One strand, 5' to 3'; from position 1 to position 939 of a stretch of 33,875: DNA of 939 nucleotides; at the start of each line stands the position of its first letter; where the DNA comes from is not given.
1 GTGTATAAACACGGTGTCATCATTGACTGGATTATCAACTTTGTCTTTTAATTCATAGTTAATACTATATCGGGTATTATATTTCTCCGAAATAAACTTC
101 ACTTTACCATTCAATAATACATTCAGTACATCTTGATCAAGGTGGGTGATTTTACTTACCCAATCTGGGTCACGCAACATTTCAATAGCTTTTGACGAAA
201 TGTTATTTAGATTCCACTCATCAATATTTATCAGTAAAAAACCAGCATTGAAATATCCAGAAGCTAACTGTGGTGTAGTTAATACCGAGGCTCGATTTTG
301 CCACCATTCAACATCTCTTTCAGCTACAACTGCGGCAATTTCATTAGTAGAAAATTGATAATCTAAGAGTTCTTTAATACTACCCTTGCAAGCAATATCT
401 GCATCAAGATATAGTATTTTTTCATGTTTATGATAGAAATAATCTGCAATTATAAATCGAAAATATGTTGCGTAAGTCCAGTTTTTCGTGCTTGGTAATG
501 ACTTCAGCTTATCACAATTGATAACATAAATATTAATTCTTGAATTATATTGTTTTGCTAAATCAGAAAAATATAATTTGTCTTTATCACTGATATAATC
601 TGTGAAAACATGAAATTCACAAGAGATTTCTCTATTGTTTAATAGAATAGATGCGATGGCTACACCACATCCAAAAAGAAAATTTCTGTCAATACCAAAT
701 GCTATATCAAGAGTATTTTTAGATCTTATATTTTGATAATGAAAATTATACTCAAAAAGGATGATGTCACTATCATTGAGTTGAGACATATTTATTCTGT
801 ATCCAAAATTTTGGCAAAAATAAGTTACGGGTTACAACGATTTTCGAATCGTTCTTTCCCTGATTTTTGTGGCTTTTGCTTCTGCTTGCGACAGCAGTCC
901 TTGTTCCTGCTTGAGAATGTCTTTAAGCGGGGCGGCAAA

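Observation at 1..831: Non-K-12 LPS core type: AT-rich GT8 glycosyltransferase follows waaP where K-12 has waaS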

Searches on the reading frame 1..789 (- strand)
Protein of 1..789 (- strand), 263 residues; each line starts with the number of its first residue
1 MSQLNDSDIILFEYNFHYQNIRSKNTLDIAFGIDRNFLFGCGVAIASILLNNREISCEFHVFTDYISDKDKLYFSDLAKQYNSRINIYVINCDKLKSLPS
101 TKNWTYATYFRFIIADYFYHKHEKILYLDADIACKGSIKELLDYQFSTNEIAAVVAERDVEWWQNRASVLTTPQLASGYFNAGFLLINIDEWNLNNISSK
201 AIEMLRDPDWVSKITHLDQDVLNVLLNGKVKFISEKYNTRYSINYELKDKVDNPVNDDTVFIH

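Call 7: search_protein_families(library=pfam, proteins=[window:1-789:-])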
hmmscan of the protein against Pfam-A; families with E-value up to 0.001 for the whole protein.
window:1-789:- (263 aa): 2 families
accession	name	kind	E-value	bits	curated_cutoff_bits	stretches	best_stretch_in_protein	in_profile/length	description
PF01501.26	Glyco_transf_8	-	1.6e-64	218.3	24.3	1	29-263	2-241/253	Glycosyl transferase family 8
PF18404.7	Glyco_transf_24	-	8e-05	22.6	25.7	1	45-152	20-126/268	Glucosyltransferase 24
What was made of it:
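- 1..789 (-): waaI, codons 1-263 of 335. It encodes the R3-type LPS outer-core alpha-1,3-galactosyltransferase (GT8). The gene is cut by the window edge. Pfam PF01501 E 1.6e-64 (call 7).
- On Glycosyltransferase family 8 (Pfam PF01501): 218.3 bits against 24.3, E 1.6e-64, residues 29-263 on profile positions 2-241 of 253 (call 7).
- Checked: The frame matches Pfam Glyco_transf_8 (PF01501) at E 1.6e-64, 218.3 bits against a cut-off of 24.3, over residues 29-263 (call 7).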

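Call 8: search_protein_families(library=ncbifam, proteins=[window:1-789:-])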
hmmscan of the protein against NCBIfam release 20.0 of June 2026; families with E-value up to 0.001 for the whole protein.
window:1-789:- (263 aa): 1 family
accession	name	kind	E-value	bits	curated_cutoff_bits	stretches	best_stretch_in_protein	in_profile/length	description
NF011718.0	PRK15171.1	equivalog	2.6e-141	470.7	461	1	2-263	3-264/337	lipopolysaccharide 3-alpha-galactosyltransferase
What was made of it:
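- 1..789 (-): NCBIfam NF011718 470.7 bits (call 8).
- Checked: It matches NCBIfam NF011718 at 470.7 bits against a cut-off of 461, even though it is truncated (call 8).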
